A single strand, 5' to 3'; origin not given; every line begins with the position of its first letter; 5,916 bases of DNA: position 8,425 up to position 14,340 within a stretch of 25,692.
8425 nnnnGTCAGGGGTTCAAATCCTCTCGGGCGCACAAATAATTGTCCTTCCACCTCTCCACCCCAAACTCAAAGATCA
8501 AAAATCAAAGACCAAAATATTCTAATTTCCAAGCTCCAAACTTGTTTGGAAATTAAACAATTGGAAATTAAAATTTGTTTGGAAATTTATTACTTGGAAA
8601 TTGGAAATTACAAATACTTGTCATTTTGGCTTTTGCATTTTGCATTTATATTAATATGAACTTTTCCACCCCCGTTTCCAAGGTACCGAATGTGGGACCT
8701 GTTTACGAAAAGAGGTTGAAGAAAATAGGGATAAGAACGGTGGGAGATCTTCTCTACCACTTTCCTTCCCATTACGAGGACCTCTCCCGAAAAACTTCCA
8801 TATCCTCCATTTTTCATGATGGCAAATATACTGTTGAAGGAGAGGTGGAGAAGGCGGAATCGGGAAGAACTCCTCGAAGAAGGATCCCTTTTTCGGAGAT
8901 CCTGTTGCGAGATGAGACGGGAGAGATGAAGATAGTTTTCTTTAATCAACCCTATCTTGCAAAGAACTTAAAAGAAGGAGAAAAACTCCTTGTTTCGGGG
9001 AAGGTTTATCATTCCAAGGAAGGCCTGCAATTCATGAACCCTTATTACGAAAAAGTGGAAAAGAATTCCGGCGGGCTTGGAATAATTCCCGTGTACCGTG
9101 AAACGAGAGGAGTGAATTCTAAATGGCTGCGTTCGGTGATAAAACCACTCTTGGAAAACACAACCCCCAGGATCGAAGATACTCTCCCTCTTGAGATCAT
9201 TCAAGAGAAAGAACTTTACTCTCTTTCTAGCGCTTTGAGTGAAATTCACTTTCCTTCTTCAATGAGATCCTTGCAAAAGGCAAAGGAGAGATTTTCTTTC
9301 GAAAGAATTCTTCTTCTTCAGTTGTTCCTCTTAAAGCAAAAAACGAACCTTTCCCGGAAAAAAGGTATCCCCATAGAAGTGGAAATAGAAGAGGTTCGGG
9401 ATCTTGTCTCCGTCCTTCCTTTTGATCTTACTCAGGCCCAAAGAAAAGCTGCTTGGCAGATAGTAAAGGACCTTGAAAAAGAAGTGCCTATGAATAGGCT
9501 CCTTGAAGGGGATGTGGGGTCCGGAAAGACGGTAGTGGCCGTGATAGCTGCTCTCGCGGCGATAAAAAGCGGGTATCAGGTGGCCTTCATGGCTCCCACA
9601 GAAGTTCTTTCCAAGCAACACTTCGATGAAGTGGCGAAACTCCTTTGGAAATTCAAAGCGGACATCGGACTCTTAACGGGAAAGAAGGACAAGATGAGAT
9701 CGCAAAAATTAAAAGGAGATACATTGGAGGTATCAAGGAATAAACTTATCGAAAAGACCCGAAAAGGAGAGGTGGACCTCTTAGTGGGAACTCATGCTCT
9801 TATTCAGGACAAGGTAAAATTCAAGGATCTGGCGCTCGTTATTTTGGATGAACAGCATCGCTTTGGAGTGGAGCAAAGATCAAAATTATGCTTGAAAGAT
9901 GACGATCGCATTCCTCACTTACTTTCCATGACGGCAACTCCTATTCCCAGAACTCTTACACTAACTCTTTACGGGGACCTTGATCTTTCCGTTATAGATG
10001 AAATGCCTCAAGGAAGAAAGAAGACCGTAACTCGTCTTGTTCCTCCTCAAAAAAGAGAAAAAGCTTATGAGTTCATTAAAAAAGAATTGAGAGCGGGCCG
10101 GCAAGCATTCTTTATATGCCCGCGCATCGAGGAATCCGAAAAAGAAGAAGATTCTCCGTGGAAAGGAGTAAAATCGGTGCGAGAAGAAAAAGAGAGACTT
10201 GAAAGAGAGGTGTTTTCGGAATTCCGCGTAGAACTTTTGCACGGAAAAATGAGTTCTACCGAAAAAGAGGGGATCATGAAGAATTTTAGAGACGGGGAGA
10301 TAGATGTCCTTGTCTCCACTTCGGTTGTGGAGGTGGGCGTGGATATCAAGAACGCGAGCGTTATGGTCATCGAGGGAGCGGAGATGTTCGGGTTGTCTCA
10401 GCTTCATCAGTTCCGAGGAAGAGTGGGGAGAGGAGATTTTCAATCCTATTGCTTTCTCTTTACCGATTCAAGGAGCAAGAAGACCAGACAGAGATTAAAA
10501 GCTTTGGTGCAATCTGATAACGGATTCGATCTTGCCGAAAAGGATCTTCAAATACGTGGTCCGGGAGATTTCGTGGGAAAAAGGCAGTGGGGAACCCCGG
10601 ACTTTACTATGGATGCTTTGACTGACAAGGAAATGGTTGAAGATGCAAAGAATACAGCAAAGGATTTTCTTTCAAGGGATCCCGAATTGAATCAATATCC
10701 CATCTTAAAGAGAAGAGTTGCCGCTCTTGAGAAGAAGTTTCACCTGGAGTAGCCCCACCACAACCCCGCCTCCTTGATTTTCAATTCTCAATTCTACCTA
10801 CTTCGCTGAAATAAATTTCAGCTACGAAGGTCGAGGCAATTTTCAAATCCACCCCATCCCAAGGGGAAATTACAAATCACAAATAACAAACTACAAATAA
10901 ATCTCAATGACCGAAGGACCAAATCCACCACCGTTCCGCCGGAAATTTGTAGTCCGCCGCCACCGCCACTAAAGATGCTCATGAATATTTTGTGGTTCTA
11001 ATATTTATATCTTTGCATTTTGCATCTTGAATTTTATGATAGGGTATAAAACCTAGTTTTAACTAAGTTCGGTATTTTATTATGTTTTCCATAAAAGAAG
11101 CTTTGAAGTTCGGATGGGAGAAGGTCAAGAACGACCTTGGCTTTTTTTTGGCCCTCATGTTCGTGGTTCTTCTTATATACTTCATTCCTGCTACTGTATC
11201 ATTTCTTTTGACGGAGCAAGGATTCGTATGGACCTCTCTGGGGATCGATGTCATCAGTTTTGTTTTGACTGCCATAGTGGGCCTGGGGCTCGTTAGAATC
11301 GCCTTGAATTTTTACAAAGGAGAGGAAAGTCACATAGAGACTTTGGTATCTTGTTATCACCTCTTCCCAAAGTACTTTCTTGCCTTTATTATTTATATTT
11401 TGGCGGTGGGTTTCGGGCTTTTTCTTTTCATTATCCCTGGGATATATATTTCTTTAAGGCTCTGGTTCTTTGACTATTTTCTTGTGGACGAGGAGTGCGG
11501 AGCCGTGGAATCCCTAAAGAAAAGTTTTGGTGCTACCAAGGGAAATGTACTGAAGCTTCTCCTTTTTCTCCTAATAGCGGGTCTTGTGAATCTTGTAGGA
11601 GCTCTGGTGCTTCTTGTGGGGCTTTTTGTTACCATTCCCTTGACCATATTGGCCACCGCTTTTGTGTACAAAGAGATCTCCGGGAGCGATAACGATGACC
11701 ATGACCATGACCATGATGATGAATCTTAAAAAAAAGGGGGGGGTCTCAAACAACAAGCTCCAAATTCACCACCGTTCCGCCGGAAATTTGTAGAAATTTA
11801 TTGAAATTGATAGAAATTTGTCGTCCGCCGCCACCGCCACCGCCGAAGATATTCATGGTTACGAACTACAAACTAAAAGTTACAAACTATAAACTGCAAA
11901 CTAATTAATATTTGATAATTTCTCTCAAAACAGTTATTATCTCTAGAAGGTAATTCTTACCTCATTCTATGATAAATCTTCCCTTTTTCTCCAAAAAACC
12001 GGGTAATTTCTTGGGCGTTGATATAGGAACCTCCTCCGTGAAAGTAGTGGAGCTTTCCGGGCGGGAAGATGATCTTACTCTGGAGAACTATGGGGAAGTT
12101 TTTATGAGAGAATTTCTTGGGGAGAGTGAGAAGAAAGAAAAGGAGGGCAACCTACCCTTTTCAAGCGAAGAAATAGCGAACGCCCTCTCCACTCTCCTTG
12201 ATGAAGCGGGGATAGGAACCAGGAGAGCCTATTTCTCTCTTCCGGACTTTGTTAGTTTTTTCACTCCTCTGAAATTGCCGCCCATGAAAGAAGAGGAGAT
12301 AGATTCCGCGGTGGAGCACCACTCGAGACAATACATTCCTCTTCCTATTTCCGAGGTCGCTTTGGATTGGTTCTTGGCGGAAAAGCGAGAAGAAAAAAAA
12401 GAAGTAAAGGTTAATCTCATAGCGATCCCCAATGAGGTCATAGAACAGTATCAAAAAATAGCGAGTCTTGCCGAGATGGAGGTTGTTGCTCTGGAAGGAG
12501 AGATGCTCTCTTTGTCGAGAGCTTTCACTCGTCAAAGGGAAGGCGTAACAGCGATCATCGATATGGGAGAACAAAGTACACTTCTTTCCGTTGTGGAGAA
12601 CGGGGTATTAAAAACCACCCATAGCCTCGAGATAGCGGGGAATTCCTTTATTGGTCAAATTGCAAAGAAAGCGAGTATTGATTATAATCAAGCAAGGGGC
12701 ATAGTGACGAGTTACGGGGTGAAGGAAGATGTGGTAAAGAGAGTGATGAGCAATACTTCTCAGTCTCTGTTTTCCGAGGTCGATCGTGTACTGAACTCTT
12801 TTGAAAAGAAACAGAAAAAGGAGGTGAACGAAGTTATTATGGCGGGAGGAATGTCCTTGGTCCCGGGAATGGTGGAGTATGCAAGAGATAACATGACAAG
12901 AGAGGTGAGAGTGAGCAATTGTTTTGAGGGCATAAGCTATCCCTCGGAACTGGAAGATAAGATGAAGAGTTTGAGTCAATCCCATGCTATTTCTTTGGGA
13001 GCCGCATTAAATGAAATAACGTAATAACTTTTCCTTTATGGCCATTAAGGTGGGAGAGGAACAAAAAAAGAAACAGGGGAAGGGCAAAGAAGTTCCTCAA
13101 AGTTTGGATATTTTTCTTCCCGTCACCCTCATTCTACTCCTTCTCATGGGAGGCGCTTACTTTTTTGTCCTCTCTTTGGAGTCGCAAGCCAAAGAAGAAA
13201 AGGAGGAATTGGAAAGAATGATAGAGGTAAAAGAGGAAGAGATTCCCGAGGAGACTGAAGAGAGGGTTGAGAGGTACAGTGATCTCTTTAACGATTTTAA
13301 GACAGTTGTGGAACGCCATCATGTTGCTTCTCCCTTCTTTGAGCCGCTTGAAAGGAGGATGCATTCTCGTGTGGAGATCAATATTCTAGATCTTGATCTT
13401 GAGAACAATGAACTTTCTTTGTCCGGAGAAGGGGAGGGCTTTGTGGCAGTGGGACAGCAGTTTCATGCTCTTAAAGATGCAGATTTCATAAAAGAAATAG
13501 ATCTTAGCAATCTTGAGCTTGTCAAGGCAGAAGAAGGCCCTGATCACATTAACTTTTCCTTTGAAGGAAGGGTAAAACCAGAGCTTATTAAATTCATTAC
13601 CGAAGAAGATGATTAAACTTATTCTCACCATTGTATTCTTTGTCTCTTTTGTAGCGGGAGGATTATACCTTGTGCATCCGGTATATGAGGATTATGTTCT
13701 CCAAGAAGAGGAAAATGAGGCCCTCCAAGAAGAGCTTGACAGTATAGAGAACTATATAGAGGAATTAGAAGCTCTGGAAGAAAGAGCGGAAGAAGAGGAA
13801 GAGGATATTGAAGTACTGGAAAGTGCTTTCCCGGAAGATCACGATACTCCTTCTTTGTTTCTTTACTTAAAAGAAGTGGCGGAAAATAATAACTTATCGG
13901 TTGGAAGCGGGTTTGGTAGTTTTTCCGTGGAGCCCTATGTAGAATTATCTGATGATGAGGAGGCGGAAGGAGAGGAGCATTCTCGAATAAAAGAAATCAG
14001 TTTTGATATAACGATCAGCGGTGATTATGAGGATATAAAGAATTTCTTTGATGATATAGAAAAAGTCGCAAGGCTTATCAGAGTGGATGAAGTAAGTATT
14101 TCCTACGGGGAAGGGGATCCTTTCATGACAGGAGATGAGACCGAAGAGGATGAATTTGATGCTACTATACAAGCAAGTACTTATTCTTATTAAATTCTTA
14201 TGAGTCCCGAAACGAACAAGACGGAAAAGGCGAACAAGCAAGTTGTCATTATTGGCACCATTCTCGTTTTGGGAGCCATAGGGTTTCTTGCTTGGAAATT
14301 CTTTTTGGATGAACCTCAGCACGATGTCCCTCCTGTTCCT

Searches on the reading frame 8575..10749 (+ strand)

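Call 9: search_protein_families(library=pfam, proteins=[window:8575-10749:+], max_evalue=0.01)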
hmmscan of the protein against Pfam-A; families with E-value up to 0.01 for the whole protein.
window:8575-10749:+ (725 aa): 13 families
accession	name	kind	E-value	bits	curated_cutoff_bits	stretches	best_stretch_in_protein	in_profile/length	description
PF17191.10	RecG_wedge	-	1.7e-25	89.9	23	1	39-191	7-157/162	RecG wedge domain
PF00271.37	Helicase_C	-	6.2e-24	84.8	23.5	1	506-619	13-108/110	Helicase conserved C-terminal domain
PF00270.35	DEAD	-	1.3e-21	77.5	26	1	306-461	15-164/167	DEAD/DEAH box helicase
PF04851.21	ResIII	-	1e-11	45.5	22.5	1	284-456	3-162/164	Type III restriction enzyme, res subunit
PF01336.31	tRNA_anti-codon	-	6.3e-11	42.5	27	1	85-160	1-74/75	OB-fold nucleic acid binding domain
PF19833.4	RecG_dom3_C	-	6.4e-08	33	26.8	1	648-721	2-79/87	ATP-dependent DNA helicase RecG, domain 3, C-terminal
PF22590.2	Cas3-like_C_2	-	3.7e-05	24.4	27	1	534-619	14-103/106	CRISPR-associated nuclease/helicase Cas3, C-terminal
PF13604.12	AAA_30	-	0.0006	20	27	1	285-348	2-61/191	AAA domain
PF00176.29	SNF2-rel_dom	-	0.0012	18.5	24.9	1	300-461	12-168/290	SNF2-related domain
PF11798.14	IMS_HHH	-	0.0026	18.3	24.4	1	32-53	11-32/32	IMS family HHH motif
PF01695.23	IstB_IS21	-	0.003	17.5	24.1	1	306-346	93-133/238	IstB-like ATP binding protein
PF25199.1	nSTAND_NTPase5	-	0.0037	17.5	34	1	296-356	28-93/145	Novel STAND NTPase 5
PF13742.12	tRNA_anti_2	-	0.0042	17.7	27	0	83-152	20-88/95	OB-fold nucleic acid binding domain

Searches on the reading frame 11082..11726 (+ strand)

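Call 9: search_protein_families(library=pfam, proteins=[window:11082-11726:+], max_evalue=0.01)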
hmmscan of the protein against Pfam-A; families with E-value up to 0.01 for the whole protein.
window:11082-11726:+ (215 aa): 4 families
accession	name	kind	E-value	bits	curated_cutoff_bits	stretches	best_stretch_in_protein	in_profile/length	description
PF06161.16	DUF975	-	2.6e-07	31.2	34.8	1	104-200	143-240/243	Protein of unknown function (DUF975)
PF10110.14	GPDPase_memb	-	5.1e-05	22.6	29.6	1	106-188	163-241/321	Membrane domain of glycerophosphoryl diester phosphodiesterase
PF06790.16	UPF0259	-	0.00043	20.6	31.4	1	73-166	108-200/248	Uncharacterised protein family (UPF0259)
PF25231.1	DUF7847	-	0.0019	18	28.7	1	108-185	135-206/252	Domain of unknown function (DUF7847)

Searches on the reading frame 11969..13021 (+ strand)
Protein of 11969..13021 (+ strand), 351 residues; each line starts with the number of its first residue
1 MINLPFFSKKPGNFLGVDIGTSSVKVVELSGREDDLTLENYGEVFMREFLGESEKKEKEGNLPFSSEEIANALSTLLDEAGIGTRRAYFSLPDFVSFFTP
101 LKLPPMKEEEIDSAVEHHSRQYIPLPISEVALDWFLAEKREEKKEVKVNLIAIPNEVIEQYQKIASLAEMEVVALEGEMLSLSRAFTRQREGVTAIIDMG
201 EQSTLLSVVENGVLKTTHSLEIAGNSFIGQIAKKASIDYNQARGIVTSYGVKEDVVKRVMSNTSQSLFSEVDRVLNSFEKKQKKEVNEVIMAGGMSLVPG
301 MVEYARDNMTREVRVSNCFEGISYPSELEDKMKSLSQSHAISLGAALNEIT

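Call 9: search_protein_families(library=pfam, proteins=[window:11969-13021:+], max_evalue=0.01)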
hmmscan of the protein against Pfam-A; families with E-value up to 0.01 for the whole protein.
window:11969-13021:+ (351 aa): 4 families
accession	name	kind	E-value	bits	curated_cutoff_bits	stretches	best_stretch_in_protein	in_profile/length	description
PF11104.14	PilM_2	-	1.3e-33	116.8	27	1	16-348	1-338/340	Type IV pilus assembly protein PilM;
PF14450.12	FtsA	-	1.8e-09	38.5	31.8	1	195-318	1-112/127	Cell division protein FtsA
PF06723.19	MreB_Mbl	-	0.00053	19.4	27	0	242-316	228-304/327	MreB/Mbl protein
PF02782.22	FGGY_C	-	0.0027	18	27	0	236-300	101-164/198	FGGY family of carbohydrate kinases, C-terminal domain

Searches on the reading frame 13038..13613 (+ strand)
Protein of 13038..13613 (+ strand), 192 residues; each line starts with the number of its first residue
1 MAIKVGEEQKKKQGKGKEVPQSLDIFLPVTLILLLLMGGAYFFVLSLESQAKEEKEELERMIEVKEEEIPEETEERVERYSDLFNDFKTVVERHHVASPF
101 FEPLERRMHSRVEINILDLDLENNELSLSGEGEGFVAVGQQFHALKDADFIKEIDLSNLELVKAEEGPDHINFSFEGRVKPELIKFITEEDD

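Call 10: search_protein_families(library=pfam, proteins=[window:13038-13613:+], max_evalue=0.01)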
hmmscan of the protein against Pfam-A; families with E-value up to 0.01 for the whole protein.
window:13038-13613:+ (192 aa): 1 family
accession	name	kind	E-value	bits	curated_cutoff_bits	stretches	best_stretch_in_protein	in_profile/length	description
PF06864.17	PAP_PilO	-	0.0015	17.9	26.7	1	18-76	170-223/419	Pilin accessory protein (PilO)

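Call 35: search_protein_families(library=pfam, proteins=[window:13038-13613:+], max_evalue=1)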
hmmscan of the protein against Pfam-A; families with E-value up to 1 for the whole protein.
window:13038-13613:+ (192 aa): 3 families
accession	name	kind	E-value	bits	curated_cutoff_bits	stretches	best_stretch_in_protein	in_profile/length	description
PF06864.17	PAP_PilO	-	0.0015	17.9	26.7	1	18-76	170-223/419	Pilin accessory protein (PilO)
PF05137.18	PilN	-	0.021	15.3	22.8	1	101-174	3-73/78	Fimbrial assembly protein (PilN)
PF24564.1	DUF7605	-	0.3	11.4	27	1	55-123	55-123/183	Domain of unknown function (DUF7605)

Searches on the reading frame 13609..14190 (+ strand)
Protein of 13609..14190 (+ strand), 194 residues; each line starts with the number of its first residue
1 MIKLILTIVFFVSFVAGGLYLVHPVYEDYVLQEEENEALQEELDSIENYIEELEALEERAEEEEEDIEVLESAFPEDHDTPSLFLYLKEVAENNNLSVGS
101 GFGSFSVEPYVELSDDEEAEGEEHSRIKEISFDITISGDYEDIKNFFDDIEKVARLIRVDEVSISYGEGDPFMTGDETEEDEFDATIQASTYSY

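Call 10: search_protein_families(library=pfam, proteins=[window:13609-14190:+], max_evalue=0.01)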
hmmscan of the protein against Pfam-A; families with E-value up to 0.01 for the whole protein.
window:13609-14190:+ (194 aa): 1 family
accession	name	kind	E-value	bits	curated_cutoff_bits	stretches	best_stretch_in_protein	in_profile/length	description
PF04350.18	PilO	-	9.7e-14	52.2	22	1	33-194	5-143/145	Pilus assembly protein, PilO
